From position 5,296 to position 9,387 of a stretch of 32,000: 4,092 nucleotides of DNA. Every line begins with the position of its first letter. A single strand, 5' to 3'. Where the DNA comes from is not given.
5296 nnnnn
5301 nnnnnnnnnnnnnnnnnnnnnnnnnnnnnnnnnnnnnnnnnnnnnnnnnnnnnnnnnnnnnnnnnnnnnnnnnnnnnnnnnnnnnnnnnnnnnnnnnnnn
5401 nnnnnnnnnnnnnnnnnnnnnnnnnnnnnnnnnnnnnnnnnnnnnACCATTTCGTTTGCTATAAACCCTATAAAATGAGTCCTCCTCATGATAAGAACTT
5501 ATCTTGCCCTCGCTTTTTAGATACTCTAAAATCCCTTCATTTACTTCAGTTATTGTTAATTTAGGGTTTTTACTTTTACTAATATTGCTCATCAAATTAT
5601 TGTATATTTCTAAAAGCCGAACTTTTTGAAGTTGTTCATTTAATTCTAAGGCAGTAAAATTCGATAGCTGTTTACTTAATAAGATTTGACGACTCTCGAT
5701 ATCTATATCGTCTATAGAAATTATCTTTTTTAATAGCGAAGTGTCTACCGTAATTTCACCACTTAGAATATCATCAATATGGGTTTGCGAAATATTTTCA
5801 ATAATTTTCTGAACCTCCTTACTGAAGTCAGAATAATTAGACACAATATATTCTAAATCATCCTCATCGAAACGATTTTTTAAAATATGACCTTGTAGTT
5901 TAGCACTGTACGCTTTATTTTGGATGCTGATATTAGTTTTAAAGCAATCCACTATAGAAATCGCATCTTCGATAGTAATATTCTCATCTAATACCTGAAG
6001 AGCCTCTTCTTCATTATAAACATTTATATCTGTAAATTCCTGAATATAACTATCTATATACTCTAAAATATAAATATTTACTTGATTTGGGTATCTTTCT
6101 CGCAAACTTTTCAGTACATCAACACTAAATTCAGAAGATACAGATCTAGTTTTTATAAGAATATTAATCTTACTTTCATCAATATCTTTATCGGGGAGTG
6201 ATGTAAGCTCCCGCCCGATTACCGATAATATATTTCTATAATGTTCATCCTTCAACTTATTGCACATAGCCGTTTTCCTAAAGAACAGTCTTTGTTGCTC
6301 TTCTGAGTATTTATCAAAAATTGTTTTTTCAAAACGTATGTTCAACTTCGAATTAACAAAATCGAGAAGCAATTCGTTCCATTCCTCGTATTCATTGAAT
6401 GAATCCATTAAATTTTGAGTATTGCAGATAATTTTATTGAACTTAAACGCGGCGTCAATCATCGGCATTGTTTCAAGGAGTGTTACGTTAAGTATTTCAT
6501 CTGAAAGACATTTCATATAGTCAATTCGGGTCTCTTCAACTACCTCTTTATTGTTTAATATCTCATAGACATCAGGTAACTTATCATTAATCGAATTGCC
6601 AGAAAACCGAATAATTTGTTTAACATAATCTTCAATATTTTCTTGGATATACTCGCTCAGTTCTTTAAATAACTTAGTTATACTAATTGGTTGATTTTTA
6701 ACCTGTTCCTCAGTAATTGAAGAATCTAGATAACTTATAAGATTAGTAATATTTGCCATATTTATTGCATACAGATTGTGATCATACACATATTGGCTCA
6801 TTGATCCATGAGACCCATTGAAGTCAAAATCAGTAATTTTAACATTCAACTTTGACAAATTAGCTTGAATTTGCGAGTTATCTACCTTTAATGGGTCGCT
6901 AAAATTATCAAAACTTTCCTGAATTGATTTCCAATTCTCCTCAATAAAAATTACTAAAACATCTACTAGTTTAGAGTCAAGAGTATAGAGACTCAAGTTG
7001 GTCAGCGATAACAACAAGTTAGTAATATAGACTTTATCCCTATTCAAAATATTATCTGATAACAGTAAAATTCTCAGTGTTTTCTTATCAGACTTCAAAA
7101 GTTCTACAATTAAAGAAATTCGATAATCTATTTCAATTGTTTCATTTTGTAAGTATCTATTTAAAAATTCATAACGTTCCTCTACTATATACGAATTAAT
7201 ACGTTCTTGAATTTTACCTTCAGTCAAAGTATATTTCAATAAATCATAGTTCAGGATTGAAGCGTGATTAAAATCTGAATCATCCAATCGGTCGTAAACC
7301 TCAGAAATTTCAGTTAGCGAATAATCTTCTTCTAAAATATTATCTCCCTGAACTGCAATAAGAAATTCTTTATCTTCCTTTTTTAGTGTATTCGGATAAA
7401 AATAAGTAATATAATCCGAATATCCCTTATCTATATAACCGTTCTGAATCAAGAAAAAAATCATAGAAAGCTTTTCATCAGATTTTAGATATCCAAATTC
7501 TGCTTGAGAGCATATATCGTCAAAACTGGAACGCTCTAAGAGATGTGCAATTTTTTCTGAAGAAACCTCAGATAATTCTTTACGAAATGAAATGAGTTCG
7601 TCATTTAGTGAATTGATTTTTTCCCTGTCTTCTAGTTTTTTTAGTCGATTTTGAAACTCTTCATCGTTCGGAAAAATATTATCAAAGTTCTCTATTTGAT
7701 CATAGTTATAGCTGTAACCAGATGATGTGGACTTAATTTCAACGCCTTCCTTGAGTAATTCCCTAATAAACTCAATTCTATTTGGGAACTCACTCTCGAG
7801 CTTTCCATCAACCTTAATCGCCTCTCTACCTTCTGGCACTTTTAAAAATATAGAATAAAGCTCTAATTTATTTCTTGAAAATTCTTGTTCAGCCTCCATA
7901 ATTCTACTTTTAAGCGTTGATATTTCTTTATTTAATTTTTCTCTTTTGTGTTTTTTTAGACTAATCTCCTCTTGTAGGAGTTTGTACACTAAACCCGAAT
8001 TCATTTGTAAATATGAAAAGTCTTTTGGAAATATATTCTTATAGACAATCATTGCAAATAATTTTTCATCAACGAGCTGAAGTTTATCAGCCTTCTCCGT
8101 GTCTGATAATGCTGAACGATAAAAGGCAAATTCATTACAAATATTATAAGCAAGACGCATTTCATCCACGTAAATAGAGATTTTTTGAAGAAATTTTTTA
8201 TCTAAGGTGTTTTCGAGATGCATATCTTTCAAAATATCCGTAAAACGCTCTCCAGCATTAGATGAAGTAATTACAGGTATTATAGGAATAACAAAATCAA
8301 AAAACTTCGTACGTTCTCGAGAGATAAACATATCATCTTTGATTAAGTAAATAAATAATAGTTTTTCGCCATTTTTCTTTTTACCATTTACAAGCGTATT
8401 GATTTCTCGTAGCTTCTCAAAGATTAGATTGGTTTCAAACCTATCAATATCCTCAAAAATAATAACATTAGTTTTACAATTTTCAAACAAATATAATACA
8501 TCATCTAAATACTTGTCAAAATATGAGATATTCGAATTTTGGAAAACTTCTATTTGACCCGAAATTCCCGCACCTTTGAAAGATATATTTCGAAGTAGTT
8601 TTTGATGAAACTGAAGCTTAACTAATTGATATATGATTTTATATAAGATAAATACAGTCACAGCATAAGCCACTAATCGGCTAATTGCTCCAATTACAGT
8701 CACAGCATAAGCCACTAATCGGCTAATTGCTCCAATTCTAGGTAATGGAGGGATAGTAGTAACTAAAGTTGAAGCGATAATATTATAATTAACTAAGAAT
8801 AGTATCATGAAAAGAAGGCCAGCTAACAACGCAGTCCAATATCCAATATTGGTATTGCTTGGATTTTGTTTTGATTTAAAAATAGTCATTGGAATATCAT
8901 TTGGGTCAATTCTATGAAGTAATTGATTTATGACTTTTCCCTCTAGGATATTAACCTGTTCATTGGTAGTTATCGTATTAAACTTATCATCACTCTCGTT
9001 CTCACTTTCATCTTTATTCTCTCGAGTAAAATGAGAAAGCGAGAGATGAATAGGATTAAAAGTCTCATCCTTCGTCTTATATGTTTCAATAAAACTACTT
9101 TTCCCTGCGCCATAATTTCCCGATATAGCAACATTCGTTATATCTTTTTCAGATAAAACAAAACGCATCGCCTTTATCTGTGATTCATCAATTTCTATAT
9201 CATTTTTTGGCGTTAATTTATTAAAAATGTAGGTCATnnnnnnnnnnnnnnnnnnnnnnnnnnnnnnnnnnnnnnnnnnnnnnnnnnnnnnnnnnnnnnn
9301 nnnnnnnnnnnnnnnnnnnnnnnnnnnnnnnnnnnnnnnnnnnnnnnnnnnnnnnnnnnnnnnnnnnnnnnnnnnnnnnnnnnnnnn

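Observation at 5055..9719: Stand-alone KAP/YobI/Tmn-like transmembrane P-loop NTPase on a tRNA-Leu-adjacent, compositionally foreign islet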

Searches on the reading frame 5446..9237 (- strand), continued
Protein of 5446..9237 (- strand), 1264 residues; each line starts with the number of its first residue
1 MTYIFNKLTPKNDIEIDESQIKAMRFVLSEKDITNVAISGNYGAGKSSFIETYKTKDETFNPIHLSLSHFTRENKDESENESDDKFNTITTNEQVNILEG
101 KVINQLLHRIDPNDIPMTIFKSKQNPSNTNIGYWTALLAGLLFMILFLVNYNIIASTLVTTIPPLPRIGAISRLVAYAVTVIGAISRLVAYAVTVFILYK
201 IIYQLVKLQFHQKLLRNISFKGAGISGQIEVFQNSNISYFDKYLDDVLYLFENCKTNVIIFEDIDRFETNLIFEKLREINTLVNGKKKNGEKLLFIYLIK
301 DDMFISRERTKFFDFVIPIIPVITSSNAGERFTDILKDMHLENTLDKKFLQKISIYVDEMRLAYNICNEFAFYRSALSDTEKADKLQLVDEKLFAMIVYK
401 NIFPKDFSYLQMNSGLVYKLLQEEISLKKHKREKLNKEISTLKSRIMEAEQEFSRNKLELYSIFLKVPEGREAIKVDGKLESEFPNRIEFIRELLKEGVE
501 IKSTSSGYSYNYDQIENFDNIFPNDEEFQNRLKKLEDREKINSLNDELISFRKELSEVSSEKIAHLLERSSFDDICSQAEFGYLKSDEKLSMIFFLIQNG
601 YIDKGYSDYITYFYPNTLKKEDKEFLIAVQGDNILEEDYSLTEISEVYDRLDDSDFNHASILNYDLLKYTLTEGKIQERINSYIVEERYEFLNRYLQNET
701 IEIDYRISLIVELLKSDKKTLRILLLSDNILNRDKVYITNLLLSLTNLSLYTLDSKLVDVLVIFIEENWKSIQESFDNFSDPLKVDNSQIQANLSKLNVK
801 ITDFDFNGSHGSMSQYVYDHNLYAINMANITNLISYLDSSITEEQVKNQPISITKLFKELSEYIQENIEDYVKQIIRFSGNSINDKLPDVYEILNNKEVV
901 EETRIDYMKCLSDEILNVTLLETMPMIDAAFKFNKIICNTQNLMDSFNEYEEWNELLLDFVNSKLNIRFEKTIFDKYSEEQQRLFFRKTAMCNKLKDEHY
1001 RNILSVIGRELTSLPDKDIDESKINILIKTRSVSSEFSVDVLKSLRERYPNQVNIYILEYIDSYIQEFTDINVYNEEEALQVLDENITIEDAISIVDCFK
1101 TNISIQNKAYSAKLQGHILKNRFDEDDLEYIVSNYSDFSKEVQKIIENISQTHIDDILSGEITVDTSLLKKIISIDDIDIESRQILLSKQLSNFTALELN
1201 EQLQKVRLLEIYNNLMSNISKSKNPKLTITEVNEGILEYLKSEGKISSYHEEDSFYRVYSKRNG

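Call 73: search_protein_families(library=padloc, proteins=[L002:3902-5500:-, L002:5772-6623:-, L002:6620-7708:-, L002:7717-8682:-, L002:8666-8881:-, L002:8924-9139:-], max_evalue=0.001)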
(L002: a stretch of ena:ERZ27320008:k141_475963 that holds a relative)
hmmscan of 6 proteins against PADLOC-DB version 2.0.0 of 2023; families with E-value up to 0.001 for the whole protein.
L002:3902-5500:- (532 aa): 0 families

L002:5772-6623:- (283 aa): 0 families

L002:6620-7708:- (362 aa): 1 family
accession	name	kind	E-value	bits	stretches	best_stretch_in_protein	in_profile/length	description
PDLC03508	REase_II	-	3e-51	172.3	1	15-330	5-313/340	Type II restriction enzyme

L002:7717-8682:- (321 aa): 64 families (the best 25 are shown)
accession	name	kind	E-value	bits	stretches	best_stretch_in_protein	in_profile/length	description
PDLC03378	MTase_II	-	8e-98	325.9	2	4-226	2-205/344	Type II methyltransferase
PDLC03272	MTase_II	-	1.8e-79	265.8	1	2-318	72-388/407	Type II methyltransferase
PDLC03234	MTase_II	-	9.9e-75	250.1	2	1-220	1-206/375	Type II methyltransferase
PDLC03326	MTase_II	-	5.8e-70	234.5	2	4-227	4-225/412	Type II methyltransferase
PDLC00031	DruM2|DruM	-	3e-69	231.8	2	5-219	12-212/361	DNA cytosine methylase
PDLC00027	DruM2|DruM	-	1.9e-66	222.9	2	4-216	11-209/361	DNA cytosine methylase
PDLC00026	DruM2|DruM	-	2.7e-62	209.3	1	3-318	3-316/336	DNA cytosine methylase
PDLC00033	DruM2|DruM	-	5.9e-60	201.5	2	4-218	21-230/368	DNA cytosine methylase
PDLC02650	DrmMII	-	3e-59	199.1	3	4-136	8-138/435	DrmMII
PDLC03307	MTase_II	-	9.7e-56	187.6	3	6-136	2-116/382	Type II methyltransferase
PDLC02656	DrmMII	-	2.3e-52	176.4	2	1-225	1-241/491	DrmMII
PDLC03237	MTase_II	-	1.1e-50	170.6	2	9-188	798-975/1036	Type II methyltransferase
PDLC02649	DrmMII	-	6.1e-49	165.1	2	26-188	62-226/422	DrmMII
PDLC00030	DruM2|DruM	-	1.8e-48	163.6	2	3-190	4-193/380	DNA cytosine methylase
PDLC03330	MTase_II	-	8e-45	151.4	2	3-191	97-274/430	Type II methyltransferase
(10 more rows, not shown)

L002:8666-8881:- (71 aa): 1 family
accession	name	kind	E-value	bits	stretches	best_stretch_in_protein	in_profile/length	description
PDLC04133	mad1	-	3.9e-10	37.9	1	12-65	6-57/60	mads_1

L002:8924-9139:- (71 aa): 0 families

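Call 74: search_protein_families(library=pfam, proteins=[L002:3902-5500:-, L002:5772-6623:-, L002:6620-7708:-, L002:7717-8682:-, L002:8666-8881:-, L002:8924-9139:-], max_evalue=0.01)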
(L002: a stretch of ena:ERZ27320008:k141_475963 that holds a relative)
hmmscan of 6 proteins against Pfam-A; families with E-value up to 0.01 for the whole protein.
L002:3902-5500:- (532 aa): 5 families
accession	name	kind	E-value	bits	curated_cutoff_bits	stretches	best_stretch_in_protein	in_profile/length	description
PF00239.26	Resolvase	-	3.5e-22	79.5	23.3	1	20-166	2-144/145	Resolvase, N terminal domain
PF13408.12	Zn_ribbon_recom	-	6.1e-10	39.8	25.3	1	308-355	1-49/58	Recombinase zinc beta ribbon domain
PF07508.19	Recombinase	-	1.2e-07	32.4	21.1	1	193-288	7-99/102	Recombinase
PF19962.4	EAD9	-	0.00088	19.4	25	1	392-452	5-62/62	Effector-associated domain 9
PF06657.18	Cep57_MT_bd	-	0.0015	19.4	31.3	1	396-450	18-72/77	Centrosome microtubule-binding domain of Cep57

L002:5772-6623:- (283 aa): 0 families

L002:6620-7708:- (362 aa): 0 families

L002:7717-8682:- (321 aa): 1 family
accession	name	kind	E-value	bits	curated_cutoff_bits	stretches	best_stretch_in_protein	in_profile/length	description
PF00145.23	DNA_methylase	-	4.1e-77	260.2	22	2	5-241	1-214/324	C-5 cytosine-specific DNA methylase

L002:8666-8881:- (71 aa): 3 families
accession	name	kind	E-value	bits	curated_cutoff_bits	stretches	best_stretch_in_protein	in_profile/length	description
PF12728.13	HTH_17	-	6.8e-11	42.7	27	1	12-62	2-50/51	Helix-turn-helix domain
PF00376.29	MerR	-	3.5e-07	30.4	28.2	1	15-40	3-29/38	MerR family regulatory protein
PF13411.12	MerR_1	-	3.6e-06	27.4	21.6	1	13-66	2-56/69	MerR HTH family regulatory protein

L002:8924-9139:- (71 aa): 0 families
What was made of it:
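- It lies next to a mobile R-M element in sibling strains (calls 73-74).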

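Call 75: find_related_loci(query=A2, collection=viral_contigs, flank=6000)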
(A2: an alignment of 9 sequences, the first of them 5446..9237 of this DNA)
Query A2 (1264 aa) in viral_contigs; peptide patterns used: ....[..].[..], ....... (x = any residue, [..] = any of these).
352 stretches matched a pattern; 4 encode a relative of the query (tblastn E <= 1e-3); 4 distinct loci.
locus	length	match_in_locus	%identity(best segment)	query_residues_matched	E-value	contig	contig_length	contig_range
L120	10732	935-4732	28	33-1255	1e-90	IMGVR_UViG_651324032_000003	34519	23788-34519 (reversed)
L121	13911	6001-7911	24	7-647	1e-42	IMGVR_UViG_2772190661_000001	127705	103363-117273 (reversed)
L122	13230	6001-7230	25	35-445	5e-36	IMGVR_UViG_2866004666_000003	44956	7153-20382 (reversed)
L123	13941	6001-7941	21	8-627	8e-34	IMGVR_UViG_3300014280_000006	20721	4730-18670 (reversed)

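Call 81: search_solved_structures(query=window:5446-9237:-, max_evalue=0.1)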
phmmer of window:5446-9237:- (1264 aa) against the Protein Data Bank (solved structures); distinct sequences matched with E-value up to 0.1: 0.
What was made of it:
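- Tried and rejected: PDB sequence search: no homologue (call 81).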

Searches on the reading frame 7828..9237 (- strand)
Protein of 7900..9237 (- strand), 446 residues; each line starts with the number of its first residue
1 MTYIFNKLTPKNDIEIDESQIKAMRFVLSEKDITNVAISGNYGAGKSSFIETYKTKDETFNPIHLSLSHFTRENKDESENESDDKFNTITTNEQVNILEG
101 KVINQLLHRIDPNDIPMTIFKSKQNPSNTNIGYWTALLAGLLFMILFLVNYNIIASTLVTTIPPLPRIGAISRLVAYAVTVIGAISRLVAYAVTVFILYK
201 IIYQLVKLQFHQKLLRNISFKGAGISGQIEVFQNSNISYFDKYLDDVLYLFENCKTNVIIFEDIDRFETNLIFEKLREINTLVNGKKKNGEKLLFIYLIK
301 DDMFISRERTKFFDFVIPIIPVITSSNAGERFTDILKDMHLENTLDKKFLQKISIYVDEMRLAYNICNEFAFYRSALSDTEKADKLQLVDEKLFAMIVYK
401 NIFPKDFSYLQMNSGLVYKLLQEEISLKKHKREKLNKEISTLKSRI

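Call 37: search_dna_similar(query=window:7900-9237:-, collection=plasmids, mode=protein, max_rows=25, rows=spread)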
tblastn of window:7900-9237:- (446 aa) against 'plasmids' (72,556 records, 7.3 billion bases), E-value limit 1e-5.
Records with a match: 629; places in all: 634; records where one place covers at least 80% of the query: 596.
Best place of each record, by identity: <60% 629.
By first word of the organism name: Escherichia 458; Klebsiella 58; Salmonella 52; Pantoea 13; Shigella 9; Enterobacter 5; Alteromonas 4; Serratia 4; Sinorhizobium 3; Paracoccus 2; and 19 more.
By predicted mobility (MOB-suite, as given by PLSDB): conjugative 477; mobilizable 77; non-mobilizable 75.
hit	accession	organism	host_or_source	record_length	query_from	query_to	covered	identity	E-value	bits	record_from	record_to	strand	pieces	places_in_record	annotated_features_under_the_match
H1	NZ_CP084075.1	Fusobacterium vincentii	-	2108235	5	446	99%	37.2%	7e-64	230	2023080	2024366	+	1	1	none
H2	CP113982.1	Escherichia coli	Canis lupus familiaris,Intrauterine ...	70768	5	422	94%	29.9%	9e-35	145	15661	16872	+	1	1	hypothetical protein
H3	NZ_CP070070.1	Escherichia coli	Homo sapiens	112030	5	422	94%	29.9%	9e-35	145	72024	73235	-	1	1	anti-phage transmembrane ATPase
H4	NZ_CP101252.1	Escherichia coli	Homo sapiens,cell culture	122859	5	422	94%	29.9%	1e-34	144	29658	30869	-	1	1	anti-phage transmembrane ATPase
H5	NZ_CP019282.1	Escherichia coli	pig,whole organism,stool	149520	5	422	94%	29.9%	1e-34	144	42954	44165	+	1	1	anti-phage transmembrane ATPase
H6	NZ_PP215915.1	Escherichia coli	-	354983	5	422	94%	29.9%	1e-34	144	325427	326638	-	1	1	anti-phage transmembrane ATPase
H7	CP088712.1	Escherichia coli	Homo sapiens,blood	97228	15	428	93%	29.3%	4e-35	146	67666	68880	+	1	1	hypothetical protein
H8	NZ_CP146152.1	Klebsiella pneumoniae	-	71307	15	428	93%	29.3%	5e-35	145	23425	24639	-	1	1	hypothetical protein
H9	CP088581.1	Escherichia coli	Homo sapiens,blood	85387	15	428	93%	29.3%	5e-35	145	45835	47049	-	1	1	pcar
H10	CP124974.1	Escherichia coli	Sewage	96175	15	428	93%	29.3%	5e-35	145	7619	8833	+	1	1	pcar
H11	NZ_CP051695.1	Escherichia coli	Homo sapiens,whole organism,rectal swab ...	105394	15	428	93%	29.3%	5e-35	145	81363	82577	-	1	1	hypothetical protein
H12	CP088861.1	Escherichia coli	Homo sapiens,blood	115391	15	428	93%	29.3%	5e-35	145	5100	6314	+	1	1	pcar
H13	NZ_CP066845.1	Escherichia coli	Homo sapiens,whole organism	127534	15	428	93%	29.3%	5e-35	145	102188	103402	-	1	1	hypothetical protein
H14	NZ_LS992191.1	Escherichia coli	-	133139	15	428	93%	29.3%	5e-35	145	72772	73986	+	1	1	hypothetical protein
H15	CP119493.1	Salmonella enterica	comminuted chicken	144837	15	428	93%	29.3%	5e-35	145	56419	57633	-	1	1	pcar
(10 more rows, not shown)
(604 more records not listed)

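Call 38: get_annotated_region(hit=H3, flank=4000)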
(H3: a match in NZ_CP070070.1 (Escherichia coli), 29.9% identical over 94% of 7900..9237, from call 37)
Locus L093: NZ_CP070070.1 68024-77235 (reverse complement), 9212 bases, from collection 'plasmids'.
description: Escherichia coli strain FDAARGOS_1287 plasmid unnamed1, complete sequence
organism: Escherichia coli (NCBI taxid 562)
taxonomy: Bacteria; Pseudomonadota; Gammaproteobacteria; Enterobacterales; Enterobacteriaceae; Escherichia; Escherichia coli
host: -; source: Homo sapiens; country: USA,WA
typing (MOB-suite, as given by PLSDB): conjugative; replicon IncI-gamma/K1; relaxase MOBP; mating-pair formation MPF_I
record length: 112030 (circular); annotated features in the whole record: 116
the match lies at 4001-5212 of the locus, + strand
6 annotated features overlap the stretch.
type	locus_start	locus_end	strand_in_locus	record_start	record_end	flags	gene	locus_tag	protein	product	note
CDS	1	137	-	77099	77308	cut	-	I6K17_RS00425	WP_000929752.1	PapB/FocB family fimbrial expression transcriptional regulator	GO:0006355 - regulation of DNA-templated transcription [Evidence IEA]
CDS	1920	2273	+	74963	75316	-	cmi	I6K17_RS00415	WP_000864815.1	colicin M immunity protein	-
CDS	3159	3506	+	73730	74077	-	-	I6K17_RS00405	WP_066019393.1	DUF6404 family protein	-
CDS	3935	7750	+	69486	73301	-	-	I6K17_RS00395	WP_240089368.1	anti-phage transmembrane ATPase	-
CDS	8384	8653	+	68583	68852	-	-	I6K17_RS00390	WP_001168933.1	hypothetical protein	-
CDS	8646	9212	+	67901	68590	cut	-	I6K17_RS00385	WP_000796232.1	hypothetical protein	-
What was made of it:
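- Both are against the E. coli IncI plasmid protein WP_240089368.1, annotated 'anti-phage transmembrane ATPase' (calls 37-38).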

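Call 54: predict_structure(alignment_id=A4)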
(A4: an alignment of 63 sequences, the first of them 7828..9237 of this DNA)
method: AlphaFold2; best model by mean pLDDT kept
length: 470 residues; sequences in the alignment: 63
mean_pLDDT: 74.8   pTM: 0.56
mean pLDDT of the five models: 74.8, 73.0, 71.2, 70.1, 69.3
residues with pLDDT >= 90: 44; 70-90: 290; 50-70: 90; < 50: 46
segments of 3 or more residues with pLDDT < 50: 70-88, 120-125, 214-234
pLDDT, mean of each block of 10 residues (from residue 1): 73 80 91 89 78 87 78 37 45 72 79 59 55 80 85 75 63 74 83 85 73 42 30 57 80 86 78 85 80 89 69 86 72 86 80 75 88 78 71 89 86 86 85 92 82 61 59
secondary structure, 60 per line:
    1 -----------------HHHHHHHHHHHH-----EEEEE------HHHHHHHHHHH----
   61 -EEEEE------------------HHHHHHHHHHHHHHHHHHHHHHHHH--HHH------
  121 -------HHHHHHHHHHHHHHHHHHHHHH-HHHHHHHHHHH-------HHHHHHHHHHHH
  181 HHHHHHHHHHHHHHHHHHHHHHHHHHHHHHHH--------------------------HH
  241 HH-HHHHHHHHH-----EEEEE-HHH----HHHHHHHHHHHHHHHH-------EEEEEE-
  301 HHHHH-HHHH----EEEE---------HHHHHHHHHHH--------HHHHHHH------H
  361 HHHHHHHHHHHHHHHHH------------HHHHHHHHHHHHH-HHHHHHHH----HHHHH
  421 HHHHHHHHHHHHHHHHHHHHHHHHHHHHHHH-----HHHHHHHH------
elements in order: H18-29 E35-39 H46-56 E62-66 H85-109 H128-149 H151-161 H169-212 H239-242 H244-252 E258-262 H271-286 E294-299 H301-305 H307-310 E315-318 H328-338 H347-353 H360-377 H390-402 H404-411 H416-451 H457-464
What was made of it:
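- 8752..8853 (-): TM helix 1 (residues about 129-162). AF2 helix 128-161 (call 54).
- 8620..8736 (-): TM helix 2 (residues about 168-206), lengthened by the duplication. AF2 models a single helix 169-212 (call 54).
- On Tmn / YobI family: AF2 gives helices 128-161 and 169-212 (call 54).
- Checked: AF2 models them as helices 128-161 and 169-212 (call 54).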

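Call 60: fold_search(model_id=the predicted structure, library=pdb)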
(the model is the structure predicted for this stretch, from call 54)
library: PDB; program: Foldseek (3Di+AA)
matches with E <= 10: 951; with E <= 0.001: 3
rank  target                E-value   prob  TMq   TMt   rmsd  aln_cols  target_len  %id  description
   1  9gjp_E                7.0e-04  1.00  0.29  0.32  16.4       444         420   11  OCCM maturation intermediate stalled with an Arginine Finger mutation in Mcm5: Conformer 2 (released 2025-03-05)
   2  8usb_C                9.6e-04  1.00  0.22  0.27   6.5       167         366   18  Non-substrate-engaged human 26S proteasome with Nub1/FAT10 bound to Rpn1 (released 2024-11-06)
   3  5zr1_E                9.6e-04  1.00  0.27  0.28  16.6       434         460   10  Saccharomyces Cerevisiae Origin Recognition Complex Bound to a 72-bp Origin DNA containing ACS and B1 element (released 2018-07-11)
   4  7jgr_G                1.2e-03  1.00  0.34  0.42  10.1       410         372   10  Structure of Drosophila ORC bound to DNA (84 bp) and Cdc6 (released 2020-09-09)
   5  7tji_E                1.3e-03  1.00  0.30  0.32  11.6       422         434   10  S. cerevisiae ORC bound to 84 bp ARS1 DNA and Cdc6 (state 2) with flexible Orc6 N-terminal domain (released 2022-10-05)
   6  2qby_A                1.6e-03  1.00  0.34  0.43  11.7       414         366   13  Crystal structure of a heterodimer of Cdc6/Orc1 initiators bound to origin DNA (from S. solfataricus) (released 2007-09-11)
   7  8hr7_A                3.3e-03  0.97  0.28  0.17  13.7       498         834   12  Structure of RdrA-RdrB complex (released 2023-02-01)
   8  9bv3_C                3.7e-03  1.00  0.31  0.38   9.0       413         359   11  M1B Midnolin-Proteasome (released 2025-06-11)
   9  9u7r_C                3.9e-03  1.00  0.21  0.27   6.1       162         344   16  Substrate-free human 26S proteasome purified by midnolin, 20S proteasome, RPTs and RPN11 part (released 2026-04-01)
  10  5v8f_E                3.9e-03  1.00  0.31  0.34  13.6       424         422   10  Structural basis of MCM2-7 replicative helicase loading by ORC-Cdc6 and Cdt1 (released 2017-05-10)
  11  9okc_B                4.1e-03  0.84  0.22  0.21  33.7       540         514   11  22bin20S complex (NSF-alphaSNAP-2:2 syntaxin-1a:SNAP-25), hydrolyzing, class 17 (released 2025-08-06)
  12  8zp4_E                5.3e-03  1.00  0.28  0.30  16.7       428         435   10  Cryo-EM structure of origin recognition complex (Orc1 to 5) with ARS1 DNA bound (released 2025-04-16)
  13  9pf2_C                5.9e-03  1.00  0.23  0.20   6.1       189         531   14  NSF, substrate free, hydrolyzing, class 25 (released 2025-10-08)
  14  8s0e_D                5.9e-03  0.99  0.29  0.32   9.7       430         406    8  H. sapiens OCCM bound to double stranded DNA (released 2024-10-02)
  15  9e8k_C                6.2e-03  0.99  0.22  0.27   6.9       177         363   16  Nub1/Fat10-processing human 26S proteasome with Rpt6 at top of spiral staircase (AAA+ motor locally refined) (released 2024-12-04)
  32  7uqj_C                1.0e-02  0.99  0.22  0.19   7.0       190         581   15  Cryo-EM structure of the S. cerevisiae chromatin remodeler Yta7 hexamer bound to ATPgS and histone H3 tail in state II (released 2023-02-01)
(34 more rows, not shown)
